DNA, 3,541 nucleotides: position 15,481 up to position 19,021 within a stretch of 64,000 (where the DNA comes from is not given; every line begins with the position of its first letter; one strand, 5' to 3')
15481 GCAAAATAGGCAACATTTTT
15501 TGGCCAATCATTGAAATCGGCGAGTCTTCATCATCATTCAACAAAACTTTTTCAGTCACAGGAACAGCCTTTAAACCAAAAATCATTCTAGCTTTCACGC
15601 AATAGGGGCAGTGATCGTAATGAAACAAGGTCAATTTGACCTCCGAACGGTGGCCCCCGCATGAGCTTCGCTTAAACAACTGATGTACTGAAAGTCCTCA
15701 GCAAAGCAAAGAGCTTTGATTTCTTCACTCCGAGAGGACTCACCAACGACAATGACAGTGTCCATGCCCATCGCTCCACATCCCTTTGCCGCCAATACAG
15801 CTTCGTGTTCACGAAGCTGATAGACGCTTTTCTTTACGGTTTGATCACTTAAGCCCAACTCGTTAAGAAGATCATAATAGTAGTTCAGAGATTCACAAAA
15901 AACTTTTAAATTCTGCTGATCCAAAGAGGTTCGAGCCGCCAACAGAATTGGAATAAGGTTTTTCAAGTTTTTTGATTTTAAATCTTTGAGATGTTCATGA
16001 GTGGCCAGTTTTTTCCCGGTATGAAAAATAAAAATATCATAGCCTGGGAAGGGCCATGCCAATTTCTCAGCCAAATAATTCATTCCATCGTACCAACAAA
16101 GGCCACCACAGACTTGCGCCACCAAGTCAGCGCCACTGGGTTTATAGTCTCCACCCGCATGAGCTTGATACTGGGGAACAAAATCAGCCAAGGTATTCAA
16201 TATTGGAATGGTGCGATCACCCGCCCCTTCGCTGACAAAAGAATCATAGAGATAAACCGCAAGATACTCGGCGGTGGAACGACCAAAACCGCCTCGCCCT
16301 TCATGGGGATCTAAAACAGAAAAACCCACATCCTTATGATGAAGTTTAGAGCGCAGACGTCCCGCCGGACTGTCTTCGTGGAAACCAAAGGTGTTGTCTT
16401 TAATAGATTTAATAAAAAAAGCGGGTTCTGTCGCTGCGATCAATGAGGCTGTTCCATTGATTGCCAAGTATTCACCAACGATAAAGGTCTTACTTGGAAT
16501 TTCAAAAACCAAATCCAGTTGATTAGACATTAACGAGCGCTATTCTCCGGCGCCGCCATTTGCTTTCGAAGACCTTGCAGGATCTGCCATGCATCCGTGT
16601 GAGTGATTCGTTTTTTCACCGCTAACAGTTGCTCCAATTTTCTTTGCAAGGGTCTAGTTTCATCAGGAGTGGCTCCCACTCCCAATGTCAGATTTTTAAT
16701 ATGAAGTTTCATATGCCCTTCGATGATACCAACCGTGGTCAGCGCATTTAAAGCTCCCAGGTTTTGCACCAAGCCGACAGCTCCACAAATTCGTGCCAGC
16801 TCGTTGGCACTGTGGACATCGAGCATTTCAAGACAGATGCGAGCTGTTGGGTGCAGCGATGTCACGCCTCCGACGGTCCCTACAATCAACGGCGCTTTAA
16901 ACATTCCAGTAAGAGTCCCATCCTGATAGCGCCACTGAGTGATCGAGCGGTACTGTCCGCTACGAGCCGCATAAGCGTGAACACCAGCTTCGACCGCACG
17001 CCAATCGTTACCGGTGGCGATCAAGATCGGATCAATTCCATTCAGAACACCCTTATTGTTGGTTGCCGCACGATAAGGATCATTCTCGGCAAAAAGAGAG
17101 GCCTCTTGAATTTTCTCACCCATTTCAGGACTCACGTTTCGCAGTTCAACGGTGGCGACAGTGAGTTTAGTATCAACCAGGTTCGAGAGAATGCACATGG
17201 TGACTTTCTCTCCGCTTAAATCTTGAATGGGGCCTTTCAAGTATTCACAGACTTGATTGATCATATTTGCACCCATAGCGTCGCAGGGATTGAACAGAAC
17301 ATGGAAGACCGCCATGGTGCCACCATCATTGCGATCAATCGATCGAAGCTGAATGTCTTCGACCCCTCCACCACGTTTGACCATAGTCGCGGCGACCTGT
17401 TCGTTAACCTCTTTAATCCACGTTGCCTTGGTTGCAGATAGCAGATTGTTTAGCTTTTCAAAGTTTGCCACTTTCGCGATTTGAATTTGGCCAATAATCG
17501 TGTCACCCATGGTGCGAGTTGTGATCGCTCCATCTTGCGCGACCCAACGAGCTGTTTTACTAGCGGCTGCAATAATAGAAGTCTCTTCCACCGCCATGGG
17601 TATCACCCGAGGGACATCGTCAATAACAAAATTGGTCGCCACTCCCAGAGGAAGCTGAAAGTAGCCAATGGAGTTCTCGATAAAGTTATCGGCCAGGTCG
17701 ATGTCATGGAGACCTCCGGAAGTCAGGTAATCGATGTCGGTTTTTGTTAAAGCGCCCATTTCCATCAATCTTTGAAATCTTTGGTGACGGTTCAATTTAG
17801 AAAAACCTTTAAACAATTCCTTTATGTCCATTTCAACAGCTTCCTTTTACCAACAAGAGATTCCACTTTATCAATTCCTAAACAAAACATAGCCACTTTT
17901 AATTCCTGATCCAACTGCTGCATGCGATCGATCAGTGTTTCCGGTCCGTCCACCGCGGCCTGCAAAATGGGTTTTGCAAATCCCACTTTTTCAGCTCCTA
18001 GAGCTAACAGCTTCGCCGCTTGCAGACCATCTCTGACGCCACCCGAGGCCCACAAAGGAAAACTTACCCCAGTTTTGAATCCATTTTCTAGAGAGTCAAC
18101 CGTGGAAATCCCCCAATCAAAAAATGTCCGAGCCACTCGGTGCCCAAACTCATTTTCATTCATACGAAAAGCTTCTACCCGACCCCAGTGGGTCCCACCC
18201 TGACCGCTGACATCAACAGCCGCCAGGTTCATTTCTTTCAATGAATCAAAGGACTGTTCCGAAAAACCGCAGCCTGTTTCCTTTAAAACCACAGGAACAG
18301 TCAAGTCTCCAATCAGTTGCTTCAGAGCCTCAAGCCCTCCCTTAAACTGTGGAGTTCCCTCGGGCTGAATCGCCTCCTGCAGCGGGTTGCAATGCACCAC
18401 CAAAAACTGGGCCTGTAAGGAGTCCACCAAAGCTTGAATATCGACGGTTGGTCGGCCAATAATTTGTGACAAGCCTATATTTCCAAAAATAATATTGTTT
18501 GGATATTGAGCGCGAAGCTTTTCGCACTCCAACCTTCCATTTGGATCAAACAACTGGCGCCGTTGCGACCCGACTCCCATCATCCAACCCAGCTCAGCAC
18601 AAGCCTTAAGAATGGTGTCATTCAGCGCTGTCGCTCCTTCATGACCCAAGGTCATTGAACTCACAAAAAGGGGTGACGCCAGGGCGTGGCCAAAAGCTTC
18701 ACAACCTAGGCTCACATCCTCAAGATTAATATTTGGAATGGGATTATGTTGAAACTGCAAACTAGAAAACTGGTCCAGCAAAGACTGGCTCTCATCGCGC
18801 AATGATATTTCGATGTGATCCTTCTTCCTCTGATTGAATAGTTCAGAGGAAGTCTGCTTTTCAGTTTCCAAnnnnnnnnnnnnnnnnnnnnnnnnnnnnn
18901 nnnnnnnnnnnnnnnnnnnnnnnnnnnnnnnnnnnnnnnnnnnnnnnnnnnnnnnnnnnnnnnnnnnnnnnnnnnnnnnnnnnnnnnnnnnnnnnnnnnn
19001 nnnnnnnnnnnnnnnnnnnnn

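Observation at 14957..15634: Glutaredoxin 2 (grxB) is translationally coupled inside the mevalonate operon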

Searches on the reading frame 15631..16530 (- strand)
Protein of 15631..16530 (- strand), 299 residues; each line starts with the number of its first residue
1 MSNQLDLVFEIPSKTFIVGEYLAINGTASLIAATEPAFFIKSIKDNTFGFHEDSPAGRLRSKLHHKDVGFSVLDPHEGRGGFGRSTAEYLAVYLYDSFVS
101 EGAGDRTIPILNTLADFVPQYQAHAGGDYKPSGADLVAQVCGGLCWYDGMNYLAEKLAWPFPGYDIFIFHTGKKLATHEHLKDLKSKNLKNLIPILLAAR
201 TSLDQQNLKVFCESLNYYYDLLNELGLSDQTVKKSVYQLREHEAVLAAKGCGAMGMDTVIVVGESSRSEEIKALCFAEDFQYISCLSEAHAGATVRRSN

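Call 3: search_protein_families(library=ncbifam, proteins=[window:15631-16530:-])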
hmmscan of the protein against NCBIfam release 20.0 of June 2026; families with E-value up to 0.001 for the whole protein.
window:15631-16530:- (299 aa): 1 family
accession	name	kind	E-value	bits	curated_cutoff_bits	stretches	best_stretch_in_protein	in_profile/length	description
TIGR00549.1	mevalon_kin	equivalog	9.1e-05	22.1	163.05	1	130-253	136-267/276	mevalonate kinase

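Call 4: search_protein_families(library=pfam, proteins=[window:15631-16530:-])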
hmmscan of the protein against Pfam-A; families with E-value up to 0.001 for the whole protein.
window:15631-16530:- (299 aa): 0 families

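Call 12: find_homologous_proteins(query=window:15631-16530:-)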
Query window:15631-16530:- (299 aa): 667 proteins with E <= 0.001 among 3570 candidates; the best 120 are listed.
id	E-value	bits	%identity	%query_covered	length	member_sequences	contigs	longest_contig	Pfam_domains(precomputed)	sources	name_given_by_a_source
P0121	2.8e-200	682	100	100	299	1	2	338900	-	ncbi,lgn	-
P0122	1.3e-164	565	83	100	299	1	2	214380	-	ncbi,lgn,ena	-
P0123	8.4e-163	559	80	100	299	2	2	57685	-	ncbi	-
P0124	5.4e-160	549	80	100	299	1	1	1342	-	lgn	-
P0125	6.7e-146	503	72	100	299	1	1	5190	-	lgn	-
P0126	1.9e-145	502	72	100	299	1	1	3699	-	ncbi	-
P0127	9.8e-145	499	72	100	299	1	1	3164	-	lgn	-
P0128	5.3e-144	497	71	99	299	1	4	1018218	-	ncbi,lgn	-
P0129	1.9e-143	495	73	100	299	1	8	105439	-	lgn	-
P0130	5.4e-139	481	70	100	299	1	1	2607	-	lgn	-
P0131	6.3e-139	480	69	99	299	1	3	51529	-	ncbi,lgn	-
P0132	4.2e-138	478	70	99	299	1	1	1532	-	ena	-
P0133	4.7e-136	471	68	100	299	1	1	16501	-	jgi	jgi:mevalonate kinase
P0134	1.6e-135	469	67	100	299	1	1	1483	-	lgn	-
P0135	2.3e-135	469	69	100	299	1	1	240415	-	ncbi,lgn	-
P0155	5.3e-97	343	53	96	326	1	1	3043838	-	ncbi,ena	-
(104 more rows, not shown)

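Call 14: find_related_loci(query=A1, collection=metagenome_contigs, flank=7000)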
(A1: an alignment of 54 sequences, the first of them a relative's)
Query A1 (299 aa) in metagenome_contigs; peptide patterns used: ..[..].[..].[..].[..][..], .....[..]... (x = any residue, [..] = any of these).
360 stretches matched a pattern; 252 encode a relative of the query (tblastn E <= 1e-3); the best 80 are kept; 80 distinct loci.
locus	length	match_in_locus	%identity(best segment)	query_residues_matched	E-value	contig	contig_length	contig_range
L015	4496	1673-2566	63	1-298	2e-136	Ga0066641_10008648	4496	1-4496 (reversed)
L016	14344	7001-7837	36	11-293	2e-52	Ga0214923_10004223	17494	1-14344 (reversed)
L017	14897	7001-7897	35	2-295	7e-50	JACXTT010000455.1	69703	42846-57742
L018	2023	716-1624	34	3-295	9e-48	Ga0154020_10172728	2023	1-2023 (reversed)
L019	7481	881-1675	37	7-271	4e-47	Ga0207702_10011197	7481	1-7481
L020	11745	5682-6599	35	7-272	2e-46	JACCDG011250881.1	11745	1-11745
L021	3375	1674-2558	33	5-288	5e-46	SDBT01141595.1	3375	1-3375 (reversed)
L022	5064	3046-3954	31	3-297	3e-45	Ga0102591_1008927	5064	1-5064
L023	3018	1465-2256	35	11-269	2e-45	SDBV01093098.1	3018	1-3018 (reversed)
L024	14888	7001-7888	34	7-298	6e-44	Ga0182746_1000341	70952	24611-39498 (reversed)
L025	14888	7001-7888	32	5-282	2e-43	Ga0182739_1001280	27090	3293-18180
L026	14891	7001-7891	32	6-295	1e-43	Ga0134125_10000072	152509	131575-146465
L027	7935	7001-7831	33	2-284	1e-43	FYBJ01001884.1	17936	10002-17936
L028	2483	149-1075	34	2-292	1e-43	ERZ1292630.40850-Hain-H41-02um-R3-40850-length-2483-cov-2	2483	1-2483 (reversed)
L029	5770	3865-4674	35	2-274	1e-43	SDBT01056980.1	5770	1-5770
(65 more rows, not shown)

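Call 24: find_encoding_contigs(protein=P0155, flank=8000, max_places=2)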
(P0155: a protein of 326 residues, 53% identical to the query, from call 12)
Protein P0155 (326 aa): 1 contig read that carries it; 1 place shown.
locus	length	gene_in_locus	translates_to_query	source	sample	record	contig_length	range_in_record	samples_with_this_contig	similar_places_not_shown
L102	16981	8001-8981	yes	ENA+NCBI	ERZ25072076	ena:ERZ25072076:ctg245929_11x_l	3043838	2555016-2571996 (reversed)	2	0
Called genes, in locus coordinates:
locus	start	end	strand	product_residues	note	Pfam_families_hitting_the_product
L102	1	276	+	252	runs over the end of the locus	-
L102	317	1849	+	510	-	PF00171:Aldedh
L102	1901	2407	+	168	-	PF00885:DMRL_synthase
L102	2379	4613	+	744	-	PF00989:PAS (weak), PF13426:PAS_9 (weak), PF00512:HisKA, PF02518:HATPase_c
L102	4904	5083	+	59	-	PF00471:Ribosomal_L33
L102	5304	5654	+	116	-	PF00453:Ribosomal_L20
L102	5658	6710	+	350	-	PF01070:FMN_dh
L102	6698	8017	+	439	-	PF00368:HMG-CoA_red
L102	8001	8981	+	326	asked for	-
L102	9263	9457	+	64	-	PF00313:CSD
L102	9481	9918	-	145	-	PF13279:4HBT_2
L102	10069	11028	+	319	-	PF00348:polyprenyl_synt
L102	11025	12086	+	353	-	PF01040:UbiA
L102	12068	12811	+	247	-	PF04445:SAM_MT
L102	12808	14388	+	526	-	-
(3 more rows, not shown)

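Call 48: search_solved_structures(query=A1, max_evalue=0.01)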
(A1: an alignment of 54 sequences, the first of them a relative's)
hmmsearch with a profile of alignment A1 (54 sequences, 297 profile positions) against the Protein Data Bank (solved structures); distinct sequences matched with E-value up to 0.01: 5.
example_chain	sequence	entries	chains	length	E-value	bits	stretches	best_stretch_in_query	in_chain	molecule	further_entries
2hfs_A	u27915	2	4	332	6e-07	32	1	116-258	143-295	Mevalonate kinase, putative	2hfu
3k17_A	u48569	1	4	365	3.6e-06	29.4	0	2-42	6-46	Lin0012 protein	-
1vis_A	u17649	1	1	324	3.5e-05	26.2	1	161-290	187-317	Mevalonate kinase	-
1kkh_A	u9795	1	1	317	9.6e-05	24.7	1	161-282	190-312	Mevalonate Kinase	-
2x7i_A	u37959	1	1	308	0.00066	22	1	110-273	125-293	MEVALONATE KINASE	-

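Call 55: find_encoding_contigs(protein=P0128, flank=8000, max_places=4)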
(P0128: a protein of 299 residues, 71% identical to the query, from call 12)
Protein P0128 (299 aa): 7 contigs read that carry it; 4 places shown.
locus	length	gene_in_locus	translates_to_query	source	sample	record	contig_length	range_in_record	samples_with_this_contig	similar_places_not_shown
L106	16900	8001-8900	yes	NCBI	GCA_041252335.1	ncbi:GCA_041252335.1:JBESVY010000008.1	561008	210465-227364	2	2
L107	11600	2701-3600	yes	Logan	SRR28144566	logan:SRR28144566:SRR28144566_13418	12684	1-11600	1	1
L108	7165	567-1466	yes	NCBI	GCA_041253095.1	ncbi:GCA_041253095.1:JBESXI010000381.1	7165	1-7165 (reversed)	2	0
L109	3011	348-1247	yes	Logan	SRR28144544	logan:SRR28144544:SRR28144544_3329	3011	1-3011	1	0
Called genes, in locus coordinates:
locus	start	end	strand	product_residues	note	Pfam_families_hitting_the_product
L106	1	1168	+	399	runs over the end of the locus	-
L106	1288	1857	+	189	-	-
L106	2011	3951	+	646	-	PF02824:TGS, PF07973:tRNA_SAD, PF00587:tRNA-synt_2b, PF03129:HGTP_anticodon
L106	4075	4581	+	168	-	PF05198:IF3_N, PF00707:IF3_C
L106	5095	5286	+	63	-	PF01632:Ribosomal_L35p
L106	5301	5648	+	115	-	PF00453:Ribosomal_L20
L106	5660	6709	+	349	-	PF01070:FMN_dh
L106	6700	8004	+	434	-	PF00368:HMG-CoA_red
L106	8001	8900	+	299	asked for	-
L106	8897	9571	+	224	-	PF13417:GST_N_3, PF13409:GST_N_2 (weak), PF04399:Glutaredoxin2_C, PF14497:GST_C_3 (weak)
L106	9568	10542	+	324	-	PF22700:MVD-like_N, PF18376:MDD_C (weak)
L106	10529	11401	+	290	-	PF00288:GHMP_kinases_N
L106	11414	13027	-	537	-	PF07586:HXXSHH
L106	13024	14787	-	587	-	PF07624:PSD2 (faint), PF07637:PSD5, PF07631:PSD4, PF07627:PSCyt3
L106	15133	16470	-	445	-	PF01773:Nucleos_tra2_N, PF07670:Gate, PF07662:Nucleos_tra2_C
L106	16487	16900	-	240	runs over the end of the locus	PF00588:SpoU_methylase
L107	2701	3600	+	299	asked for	-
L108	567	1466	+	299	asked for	-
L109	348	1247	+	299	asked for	-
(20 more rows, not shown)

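Call 56: predict_structure(alignment_id=A1)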
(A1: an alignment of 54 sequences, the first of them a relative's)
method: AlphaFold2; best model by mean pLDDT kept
length: 299 residues; sequences in the alignment: 54
mean_pLDDT: 94.3   pTM: 0.92
mean pLDDT of the five models: 94.3, 93.8, 93.7, 93.3, 93.2
residues with pLDDT >= 90: 253; 70-90: 40; 50-70: 5; < 50: 1
segments of 3 or more residues with pLDDT < 50: none
pLDDT, mean of each block of 10 residues (from residue 1): 78 97 94 98 91 95 94 92 96 96 93 97 88 97 98 98 98 78 87 98 98 98 95 98 98 92 98 98 98 91
secondary structure, 60 per line:
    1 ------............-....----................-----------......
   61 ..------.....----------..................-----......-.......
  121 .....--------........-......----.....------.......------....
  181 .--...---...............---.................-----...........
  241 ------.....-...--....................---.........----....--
elements in order: E7-18 H20-23 E28-43 H55-62 E69-73 H84-101 H107-112 H114-125 H134-141 E143-148 E153-157 E164-170 H177-181 H190-204 H208-224 H230-240 E247-251 E258-264 H265-277 E281-285 E294-297

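Call 58: fold_search(model_id=the predicted structure, library=pdb)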
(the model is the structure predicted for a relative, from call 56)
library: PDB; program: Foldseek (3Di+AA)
matches with E <= 10: 744; with E <= 0.001: 188
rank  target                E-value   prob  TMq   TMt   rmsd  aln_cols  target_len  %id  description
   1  8teb_A                3.3e-13  1.00  0.77  0.75   3.9       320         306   15  Structure of MKbur (released 2024-03-13)
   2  8teb_B                3.8e-13  1.00  0.77  0.76   3.8       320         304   16  Structure of MKbur (released 2024-03-13)
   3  2hfs_A                5.3e-13  1.00  0.64  0.59   5.5       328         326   16  Crystal structure of L. major mevalonate kinase (released 2007-04-17)
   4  6zh0_D                5.6e-13  1.00  0.71  0.58   5.3       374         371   12  Structure of human galactokinase 1 bound with 2-(4-chlorophenyl)-N-(pyrimidin-2-yl)acetamide (released 2022-06-01)
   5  2hfu_B                6.0e-13  1.00  0.65  0.60   6.3       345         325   16  Crystal structure of L. major mevalonate kinase in complex with R-mevalonate (released 2007-04-17)
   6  6mde_A                9.0e-13  1.00  0.75  0.74   4.1       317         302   15  Mevalonate kinase from Methanosarcina mazei with mevalonate bound (released 2018-12-19)
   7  6mdf_A                9.0e-13  1.00  0.72  0.71   4.4       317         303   15  Mevalonate kinase from Methanosarcina mazei with 5-phosphomevalonate bound (released 2018-12-19)
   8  7ozx_D                1.6e-12  1.00  0.71  0.60   5.2       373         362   13  Structure of human galactokinase 1 bound with azepan-1-yl(2,6-difluorophenyl)methanone (released 2022-05-25)
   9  6zgv_D                2.0e-12  1.00  0.73  0.60   5.0       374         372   14  Structure of human galactokinase 1 bound with 2-(4-chlorophenyl)-N-(pyrimidin-2-yl)acetamide (released 2020-07-29)
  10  4hac_A                2.5e-12  1.00  0.71  0.68   4.3       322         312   16  Crystal Structure of the Mevalonate Kinase from an Archaeon Methanosarcina mazei (released 2012-12-12)
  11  6mde_B                3.2e-12  1.00  0.72  0.72   4.5       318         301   15  Mevalonate kinase from Methanosarcina mazei with mevalonate bound (released 2018-12-19)
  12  6q3w_D                3.6e-12  1.00  0.74  0.63   5.3       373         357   13  Structure of human galactokinase 1 bound with Ethyl 1-(2-pyrazinyl)-4-piperidinecarboxylate (released 2019-01-23)
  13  6q90_D                3.8e-12  1.00  0.72  0.59   4.9       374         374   14  Structure of human galactokinase 1 bound with 1-(4-Methoxyphenyl)-3-(4-pyridinyl)urea (released 2019-01-23)
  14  6q8z_D                5.1e-12  1.00  0.73  0.60   4.8       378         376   13  Structure of human galactokinase 1 bound with N-(Cyclobutylmethyl)-1,5-dimethyl-1H-pyrazole-4-carboxamide (released 2019-01-23)
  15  4hac_B                5.7e-12  1.00  0.73  0.71   4.5       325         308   15  Crystal Structure of the Mevalonate Kinase from an Archaeon Methanosarcina mazei (released 2012-12-12)
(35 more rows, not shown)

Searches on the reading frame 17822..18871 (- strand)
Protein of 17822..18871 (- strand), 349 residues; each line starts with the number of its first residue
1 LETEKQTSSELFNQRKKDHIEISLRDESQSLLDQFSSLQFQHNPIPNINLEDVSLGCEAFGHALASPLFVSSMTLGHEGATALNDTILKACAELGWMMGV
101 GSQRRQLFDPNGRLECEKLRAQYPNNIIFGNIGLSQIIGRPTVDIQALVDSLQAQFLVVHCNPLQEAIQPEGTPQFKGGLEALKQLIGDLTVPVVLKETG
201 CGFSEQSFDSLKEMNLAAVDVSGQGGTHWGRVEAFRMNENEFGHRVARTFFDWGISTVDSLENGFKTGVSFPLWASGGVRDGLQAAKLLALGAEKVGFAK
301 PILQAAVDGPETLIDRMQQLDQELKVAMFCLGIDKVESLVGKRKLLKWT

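Call 3: search_protein_families(library=ncbifam, proteins=[window:17822-18871:-])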
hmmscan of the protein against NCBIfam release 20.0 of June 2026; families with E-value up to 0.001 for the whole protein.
window:17822-18871:- (349 aa): 3 families
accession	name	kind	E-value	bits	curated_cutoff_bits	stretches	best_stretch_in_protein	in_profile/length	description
TIGR02151.1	IPP_isom_2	equivalog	4.3e-93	311.9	281.3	1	14-345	1-335/338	type 2 isopentenyl-diphosphate Delta-isomerase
NF008398.0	PRK11197.1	subfamily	2.1e-05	23.5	376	1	273-339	303-370/381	L-lactate dehydrogenase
NF033901.1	L_lactate_LldD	exception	7.5e-05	21.9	550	1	273-338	303-369/377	FMN-dependent L-lactate dehydrogenase LldD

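Call 4: search_protein_families(library=pfam, proteins=[window:17822-18871:-])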
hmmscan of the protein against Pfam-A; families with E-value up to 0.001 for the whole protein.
window:17822-18871:- (349 aa): 1 family
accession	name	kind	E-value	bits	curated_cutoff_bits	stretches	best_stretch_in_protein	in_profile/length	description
PF01070.24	FMN_dh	-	2e-17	63.7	24.9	1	181-339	208-343/350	FMN-dependent dehydrogenase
